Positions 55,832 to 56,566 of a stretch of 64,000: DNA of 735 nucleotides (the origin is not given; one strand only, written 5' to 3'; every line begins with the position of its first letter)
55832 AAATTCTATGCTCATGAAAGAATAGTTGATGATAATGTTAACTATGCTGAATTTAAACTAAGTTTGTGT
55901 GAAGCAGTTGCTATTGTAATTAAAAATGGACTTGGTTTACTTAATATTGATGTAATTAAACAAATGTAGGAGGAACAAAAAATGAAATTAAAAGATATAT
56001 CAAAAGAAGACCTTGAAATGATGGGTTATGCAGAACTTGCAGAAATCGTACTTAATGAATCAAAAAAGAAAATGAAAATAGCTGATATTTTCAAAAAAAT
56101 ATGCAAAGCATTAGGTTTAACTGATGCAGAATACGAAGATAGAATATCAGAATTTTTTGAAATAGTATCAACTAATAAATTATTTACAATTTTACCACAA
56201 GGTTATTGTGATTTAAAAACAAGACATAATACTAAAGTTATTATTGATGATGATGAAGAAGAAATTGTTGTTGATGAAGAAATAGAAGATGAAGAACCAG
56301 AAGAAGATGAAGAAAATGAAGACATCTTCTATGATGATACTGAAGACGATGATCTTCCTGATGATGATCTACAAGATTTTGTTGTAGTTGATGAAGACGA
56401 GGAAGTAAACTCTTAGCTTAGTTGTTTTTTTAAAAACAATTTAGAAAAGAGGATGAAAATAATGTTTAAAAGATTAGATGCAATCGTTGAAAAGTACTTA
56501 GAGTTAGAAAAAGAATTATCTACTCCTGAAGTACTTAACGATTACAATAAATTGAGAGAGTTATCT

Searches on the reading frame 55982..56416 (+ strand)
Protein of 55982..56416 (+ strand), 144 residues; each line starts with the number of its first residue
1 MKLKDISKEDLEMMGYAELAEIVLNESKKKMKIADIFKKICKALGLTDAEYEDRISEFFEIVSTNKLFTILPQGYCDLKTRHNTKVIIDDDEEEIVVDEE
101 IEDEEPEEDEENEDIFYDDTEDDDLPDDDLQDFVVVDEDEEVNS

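Call 6: search_protein_families(library=pfam, proteins=[window:55982-56416:+], max_evalue=0.01)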
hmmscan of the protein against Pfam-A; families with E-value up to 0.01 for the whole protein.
window:55982-56416:+ (144 aa): 1 family
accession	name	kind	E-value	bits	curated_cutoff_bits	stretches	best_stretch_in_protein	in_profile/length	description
PF05066.19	HARE-HTH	-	0.0023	18.7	25.9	1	16-57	3-46/71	HB1, ASXL, restriction endonuclease HTH domain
